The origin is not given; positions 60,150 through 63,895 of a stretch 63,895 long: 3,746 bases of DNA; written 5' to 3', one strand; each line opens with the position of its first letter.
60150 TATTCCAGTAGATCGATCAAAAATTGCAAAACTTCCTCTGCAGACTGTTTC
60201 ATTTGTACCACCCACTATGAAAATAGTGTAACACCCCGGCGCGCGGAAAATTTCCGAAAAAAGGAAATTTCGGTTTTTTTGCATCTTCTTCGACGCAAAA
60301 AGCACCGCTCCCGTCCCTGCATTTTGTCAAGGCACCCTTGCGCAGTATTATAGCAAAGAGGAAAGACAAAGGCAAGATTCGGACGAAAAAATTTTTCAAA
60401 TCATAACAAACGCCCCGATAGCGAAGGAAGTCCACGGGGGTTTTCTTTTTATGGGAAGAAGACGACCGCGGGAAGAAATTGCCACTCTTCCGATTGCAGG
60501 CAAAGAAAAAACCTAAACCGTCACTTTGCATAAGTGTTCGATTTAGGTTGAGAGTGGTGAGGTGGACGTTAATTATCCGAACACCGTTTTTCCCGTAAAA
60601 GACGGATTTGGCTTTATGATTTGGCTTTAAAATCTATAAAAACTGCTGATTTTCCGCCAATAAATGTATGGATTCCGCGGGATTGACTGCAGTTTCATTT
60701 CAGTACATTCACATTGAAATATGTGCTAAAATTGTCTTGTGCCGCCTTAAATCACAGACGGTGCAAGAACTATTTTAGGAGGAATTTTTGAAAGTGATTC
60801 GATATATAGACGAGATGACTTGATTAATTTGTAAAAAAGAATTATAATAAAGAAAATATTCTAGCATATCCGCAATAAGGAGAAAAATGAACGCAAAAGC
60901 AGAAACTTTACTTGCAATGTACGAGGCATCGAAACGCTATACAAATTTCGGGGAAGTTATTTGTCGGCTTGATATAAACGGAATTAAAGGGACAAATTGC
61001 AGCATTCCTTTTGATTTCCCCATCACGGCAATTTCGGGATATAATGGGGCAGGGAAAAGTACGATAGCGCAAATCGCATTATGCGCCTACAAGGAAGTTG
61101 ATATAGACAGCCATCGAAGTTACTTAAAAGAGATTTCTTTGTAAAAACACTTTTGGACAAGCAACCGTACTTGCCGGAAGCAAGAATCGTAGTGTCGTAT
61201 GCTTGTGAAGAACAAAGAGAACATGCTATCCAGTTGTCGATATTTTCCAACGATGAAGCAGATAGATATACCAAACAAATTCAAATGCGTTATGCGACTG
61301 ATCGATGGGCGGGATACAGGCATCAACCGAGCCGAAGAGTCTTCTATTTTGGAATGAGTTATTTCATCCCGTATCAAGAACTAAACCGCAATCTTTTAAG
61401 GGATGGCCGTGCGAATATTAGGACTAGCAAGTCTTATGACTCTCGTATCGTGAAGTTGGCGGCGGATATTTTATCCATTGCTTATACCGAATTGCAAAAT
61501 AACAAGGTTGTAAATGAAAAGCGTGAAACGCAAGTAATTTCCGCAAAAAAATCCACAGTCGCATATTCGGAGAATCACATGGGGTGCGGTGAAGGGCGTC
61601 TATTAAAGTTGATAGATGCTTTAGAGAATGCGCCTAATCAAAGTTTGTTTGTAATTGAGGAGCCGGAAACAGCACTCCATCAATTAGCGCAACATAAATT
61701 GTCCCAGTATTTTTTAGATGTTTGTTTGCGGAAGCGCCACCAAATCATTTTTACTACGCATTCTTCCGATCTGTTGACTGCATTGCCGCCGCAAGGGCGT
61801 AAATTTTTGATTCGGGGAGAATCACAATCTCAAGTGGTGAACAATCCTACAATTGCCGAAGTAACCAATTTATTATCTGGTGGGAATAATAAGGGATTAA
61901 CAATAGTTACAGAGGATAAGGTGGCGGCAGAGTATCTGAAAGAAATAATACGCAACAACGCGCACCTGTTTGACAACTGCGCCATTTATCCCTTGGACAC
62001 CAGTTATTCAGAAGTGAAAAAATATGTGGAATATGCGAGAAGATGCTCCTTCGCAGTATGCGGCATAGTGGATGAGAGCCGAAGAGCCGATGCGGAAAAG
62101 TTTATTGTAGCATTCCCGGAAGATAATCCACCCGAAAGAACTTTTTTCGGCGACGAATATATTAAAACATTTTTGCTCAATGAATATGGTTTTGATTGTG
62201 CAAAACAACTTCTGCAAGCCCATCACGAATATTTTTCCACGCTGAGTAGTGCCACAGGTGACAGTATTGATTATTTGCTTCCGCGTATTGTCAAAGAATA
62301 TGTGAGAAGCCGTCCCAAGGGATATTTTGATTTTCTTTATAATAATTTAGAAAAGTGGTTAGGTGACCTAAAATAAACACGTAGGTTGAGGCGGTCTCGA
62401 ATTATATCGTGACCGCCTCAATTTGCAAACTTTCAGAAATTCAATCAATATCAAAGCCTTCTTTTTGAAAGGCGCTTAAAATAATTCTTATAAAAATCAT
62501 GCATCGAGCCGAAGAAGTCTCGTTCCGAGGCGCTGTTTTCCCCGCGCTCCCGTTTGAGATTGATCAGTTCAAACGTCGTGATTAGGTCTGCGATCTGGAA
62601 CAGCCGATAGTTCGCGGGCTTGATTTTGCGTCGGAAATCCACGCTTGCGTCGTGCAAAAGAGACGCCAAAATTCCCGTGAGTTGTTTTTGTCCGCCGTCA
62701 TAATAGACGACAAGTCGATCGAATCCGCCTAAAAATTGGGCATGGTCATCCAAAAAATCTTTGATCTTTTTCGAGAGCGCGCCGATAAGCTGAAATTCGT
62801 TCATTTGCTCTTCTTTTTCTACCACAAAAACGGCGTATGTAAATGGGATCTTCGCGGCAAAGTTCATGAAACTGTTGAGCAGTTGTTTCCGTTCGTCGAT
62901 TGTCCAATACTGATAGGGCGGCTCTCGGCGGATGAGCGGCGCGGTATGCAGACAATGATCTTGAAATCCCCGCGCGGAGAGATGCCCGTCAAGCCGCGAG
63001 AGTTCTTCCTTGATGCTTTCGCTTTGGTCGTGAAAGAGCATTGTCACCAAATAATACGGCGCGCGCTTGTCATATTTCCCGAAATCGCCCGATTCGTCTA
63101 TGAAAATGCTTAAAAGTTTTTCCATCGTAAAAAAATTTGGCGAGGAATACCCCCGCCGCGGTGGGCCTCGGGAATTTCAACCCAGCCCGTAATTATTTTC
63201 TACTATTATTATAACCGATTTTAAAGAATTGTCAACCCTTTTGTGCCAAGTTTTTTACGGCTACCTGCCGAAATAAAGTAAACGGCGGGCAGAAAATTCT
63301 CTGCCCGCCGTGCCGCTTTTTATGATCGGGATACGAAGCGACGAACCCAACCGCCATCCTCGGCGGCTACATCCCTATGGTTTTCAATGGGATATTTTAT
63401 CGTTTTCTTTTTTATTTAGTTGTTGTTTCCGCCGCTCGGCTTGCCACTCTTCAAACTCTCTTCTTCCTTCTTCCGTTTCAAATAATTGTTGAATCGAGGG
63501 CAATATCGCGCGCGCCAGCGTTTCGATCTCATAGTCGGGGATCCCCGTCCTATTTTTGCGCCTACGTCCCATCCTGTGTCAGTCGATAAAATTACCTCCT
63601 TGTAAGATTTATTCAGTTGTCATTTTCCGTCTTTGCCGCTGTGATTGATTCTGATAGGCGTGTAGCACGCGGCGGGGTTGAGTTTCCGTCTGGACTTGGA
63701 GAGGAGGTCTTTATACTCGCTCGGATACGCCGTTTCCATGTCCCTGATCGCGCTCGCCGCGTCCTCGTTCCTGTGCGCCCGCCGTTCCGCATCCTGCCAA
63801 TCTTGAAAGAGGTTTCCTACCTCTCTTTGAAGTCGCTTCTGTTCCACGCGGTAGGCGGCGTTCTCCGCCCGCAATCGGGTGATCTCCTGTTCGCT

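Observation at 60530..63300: AT-rich island: OLD/PARIS-like ATPase-Toprim gene convergent with DUF3800, a candidate defence module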

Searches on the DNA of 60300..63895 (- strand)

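Call 50: search_rna_families(source=window, start=60300, end=63895, threshold=evalue, max_evalue=10, show_alignments=3)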
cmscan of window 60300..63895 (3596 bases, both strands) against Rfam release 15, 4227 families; matches with E-value up to 10: 7.
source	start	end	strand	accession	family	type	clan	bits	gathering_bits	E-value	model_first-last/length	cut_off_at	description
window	63142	63189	-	RF02975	DUF3800-XI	Gene; sRNA;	-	25.6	37.8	0.0074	1-48/48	no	DUF3800-XI RNA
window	63160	63309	-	RF03083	cow-rumen-3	Gene; sRNA;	-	24.2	86.7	0.014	1-141/141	no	cow-rumen-3 RNA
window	62289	62437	+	RF01437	S_pombe_snR10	Gene; snRNA; snoRNA; HACA-box;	CL00031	23.2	50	3.9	1-167/167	no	small nucleolar RNA snR10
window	63282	63311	-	RF03560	mir-3926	Gene; miRNA;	-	20.2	82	3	1-63/63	no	mir-3926 microRNA precursor family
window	62386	62456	+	RF01730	Termite-leu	Cis-reg;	-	19.8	51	0.66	1-78/78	no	Termite-leu RNA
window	60860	60930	-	RF02716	sno_ncR3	Gene; snRNA; snoRNA; CD-box;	-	17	88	4.4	1-75/75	no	Small nucleolar RNA ncR3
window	63110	63199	-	RF00050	FMN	Cis-reg; riboswitch;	-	15.2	66.2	4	1-138/138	no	FMN riboswitch aptamer (RFN element)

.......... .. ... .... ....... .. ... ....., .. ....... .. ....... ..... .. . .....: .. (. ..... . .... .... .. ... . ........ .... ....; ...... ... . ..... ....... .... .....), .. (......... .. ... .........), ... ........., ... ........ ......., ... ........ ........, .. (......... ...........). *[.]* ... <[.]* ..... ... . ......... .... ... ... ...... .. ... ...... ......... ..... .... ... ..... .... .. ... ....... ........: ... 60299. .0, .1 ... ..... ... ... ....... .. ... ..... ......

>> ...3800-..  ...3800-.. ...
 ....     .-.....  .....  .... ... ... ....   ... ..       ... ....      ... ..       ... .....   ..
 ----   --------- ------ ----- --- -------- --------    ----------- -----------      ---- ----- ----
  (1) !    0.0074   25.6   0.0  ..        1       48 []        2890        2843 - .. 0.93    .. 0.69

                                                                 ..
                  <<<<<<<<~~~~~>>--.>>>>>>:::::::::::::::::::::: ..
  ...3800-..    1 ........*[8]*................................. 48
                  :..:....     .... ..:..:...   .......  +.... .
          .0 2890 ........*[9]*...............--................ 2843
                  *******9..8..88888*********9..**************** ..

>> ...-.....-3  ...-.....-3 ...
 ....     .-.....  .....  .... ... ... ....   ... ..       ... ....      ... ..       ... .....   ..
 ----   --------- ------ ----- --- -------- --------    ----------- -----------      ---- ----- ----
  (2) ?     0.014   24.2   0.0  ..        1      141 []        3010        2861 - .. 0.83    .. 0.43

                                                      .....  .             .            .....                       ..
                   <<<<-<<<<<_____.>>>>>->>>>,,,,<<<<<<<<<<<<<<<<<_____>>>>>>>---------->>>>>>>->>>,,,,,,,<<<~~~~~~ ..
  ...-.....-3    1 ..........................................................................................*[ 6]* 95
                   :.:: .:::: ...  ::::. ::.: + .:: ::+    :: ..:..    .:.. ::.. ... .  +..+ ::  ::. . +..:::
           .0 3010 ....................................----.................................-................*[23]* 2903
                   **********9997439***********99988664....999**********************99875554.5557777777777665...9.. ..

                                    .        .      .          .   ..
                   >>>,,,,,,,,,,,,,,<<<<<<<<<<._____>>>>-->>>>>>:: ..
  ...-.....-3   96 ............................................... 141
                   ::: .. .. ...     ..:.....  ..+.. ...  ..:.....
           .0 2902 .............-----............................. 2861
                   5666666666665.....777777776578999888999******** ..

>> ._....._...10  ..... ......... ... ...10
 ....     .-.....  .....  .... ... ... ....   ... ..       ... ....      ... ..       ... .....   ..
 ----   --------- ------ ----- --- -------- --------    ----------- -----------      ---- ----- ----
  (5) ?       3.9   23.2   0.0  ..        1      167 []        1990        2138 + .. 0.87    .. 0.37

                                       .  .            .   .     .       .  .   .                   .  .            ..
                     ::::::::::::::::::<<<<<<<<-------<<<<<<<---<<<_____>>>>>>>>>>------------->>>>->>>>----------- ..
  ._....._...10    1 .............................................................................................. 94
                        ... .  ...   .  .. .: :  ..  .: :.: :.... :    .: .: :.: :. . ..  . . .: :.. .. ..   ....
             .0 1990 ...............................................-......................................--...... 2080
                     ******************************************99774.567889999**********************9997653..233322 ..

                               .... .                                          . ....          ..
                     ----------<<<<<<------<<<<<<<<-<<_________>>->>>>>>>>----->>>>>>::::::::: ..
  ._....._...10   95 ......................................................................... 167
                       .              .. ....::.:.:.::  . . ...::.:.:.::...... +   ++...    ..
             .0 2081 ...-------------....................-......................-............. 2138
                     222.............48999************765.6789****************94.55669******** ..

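Call 54: search_rna_families(sources=[L012, L014, L015, L027, L103, L104, L107, L108, L110, L111, L120, L123, L127, L130, L132, L151, L158, L160, L174, L178], threshold=gathering, show_alignments=2)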
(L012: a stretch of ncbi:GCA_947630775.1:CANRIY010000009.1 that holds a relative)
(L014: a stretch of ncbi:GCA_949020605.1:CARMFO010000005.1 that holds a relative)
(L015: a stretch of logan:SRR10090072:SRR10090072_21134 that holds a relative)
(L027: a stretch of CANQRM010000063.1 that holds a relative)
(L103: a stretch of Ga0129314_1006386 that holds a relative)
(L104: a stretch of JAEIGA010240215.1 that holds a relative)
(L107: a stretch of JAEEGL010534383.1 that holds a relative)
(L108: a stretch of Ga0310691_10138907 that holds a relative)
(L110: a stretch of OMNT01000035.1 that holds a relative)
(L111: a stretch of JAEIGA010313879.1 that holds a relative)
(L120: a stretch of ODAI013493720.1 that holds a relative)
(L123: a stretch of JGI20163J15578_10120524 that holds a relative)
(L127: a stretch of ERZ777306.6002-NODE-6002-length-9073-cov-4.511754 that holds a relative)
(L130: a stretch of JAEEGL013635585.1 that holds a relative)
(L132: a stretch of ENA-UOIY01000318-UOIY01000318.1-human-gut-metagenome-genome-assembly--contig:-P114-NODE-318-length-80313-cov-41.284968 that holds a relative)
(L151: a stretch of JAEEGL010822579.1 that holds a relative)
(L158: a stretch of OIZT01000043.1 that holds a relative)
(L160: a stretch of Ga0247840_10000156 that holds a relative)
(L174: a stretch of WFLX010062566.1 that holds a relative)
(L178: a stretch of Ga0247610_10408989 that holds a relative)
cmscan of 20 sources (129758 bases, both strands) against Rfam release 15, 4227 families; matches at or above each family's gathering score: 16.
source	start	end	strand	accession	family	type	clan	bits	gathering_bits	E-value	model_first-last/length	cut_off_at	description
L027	3871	3918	+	RF02975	DUF3800-XI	Gene; sRNA;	-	74.4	37.8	2.6e-14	1-48/48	no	DUF3800-XI RNA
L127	4906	4953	+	RF02975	DUF3800-XI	Gene; sRNA;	-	73.4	37.8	4.6e-14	1-48/48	no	DUF3800-XI RNA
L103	392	439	+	RF02975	DUF3800-XI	Gene; sRNA;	-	70.9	37.8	2.1e-13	1-48/48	no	DUF3800-XI RNA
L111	235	282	+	RF02975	DUF3800-XI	Gene; sRNA;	-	68.8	37.8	7.9e-13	1-48/48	no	DUF3800-XI RNA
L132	2496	2543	+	RF02975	DUF3800-XI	Gene; sRNA;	-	68.1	37.8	1.2e-12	1-48/48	no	DUF3800-XI RNA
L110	2574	2620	+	RF02975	DUF3800-XI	Gene; sRNA;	-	67.5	37.8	1.7e-12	1-48/48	no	DUF3800-XI RNA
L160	10480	10553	-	RF00005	tRNA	Gene; tRNA;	CL00001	67.1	29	4e-12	1-71/71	no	tRNA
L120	2071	2118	+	RF02975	DUF3800-XI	Gene; sRNA;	-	66.1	37.8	4.3e-12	1-48/48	no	DUF3800-XI RNA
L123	290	336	+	RF02975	DUF3800-XI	Gene; sRNA;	-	65.4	37.8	6.3e-12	1-48/48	no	DUF3800-XI RNA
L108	480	527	+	RF02975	DUF3800-XI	Gene; sRNA;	-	64.6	37.8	1.1e-11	1-48/48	no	DUF3800-XI RNA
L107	4921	4967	+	RF02975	DUF3800-XI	Gene; sRNA;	-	60.4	37.8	1.4e-10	1-48/48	no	DUF3800-XI RNA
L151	4930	4977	+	RF02975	DUF3800-XI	Gene; sRNA;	-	57.6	37.8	7.7e-10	1-48/48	no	DUF3800-XI RNA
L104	1852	1898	+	RF02975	DUF3800-XI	Gene; sRNA;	-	54.1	37.8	6.5e-09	1-48/48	no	DUF3800-XI RNA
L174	4196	4243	+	RF02975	DUF3800-XI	Gene; sRNA;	-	48.4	37.8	2.2e-07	1-48/48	no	DUF3800-XI RNA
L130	2403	2451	+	RF02975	DUF3800-XI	Gene; sRNA;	-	46.8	37.8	5.9e-07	1-48/48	no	DUF3800-XI RNA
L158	4914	4962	+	RF02975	DUF3800-XI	Gene; sRNA;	-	41.7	37.8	1.3e-05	1-48/48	no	DUF3800-XI RNA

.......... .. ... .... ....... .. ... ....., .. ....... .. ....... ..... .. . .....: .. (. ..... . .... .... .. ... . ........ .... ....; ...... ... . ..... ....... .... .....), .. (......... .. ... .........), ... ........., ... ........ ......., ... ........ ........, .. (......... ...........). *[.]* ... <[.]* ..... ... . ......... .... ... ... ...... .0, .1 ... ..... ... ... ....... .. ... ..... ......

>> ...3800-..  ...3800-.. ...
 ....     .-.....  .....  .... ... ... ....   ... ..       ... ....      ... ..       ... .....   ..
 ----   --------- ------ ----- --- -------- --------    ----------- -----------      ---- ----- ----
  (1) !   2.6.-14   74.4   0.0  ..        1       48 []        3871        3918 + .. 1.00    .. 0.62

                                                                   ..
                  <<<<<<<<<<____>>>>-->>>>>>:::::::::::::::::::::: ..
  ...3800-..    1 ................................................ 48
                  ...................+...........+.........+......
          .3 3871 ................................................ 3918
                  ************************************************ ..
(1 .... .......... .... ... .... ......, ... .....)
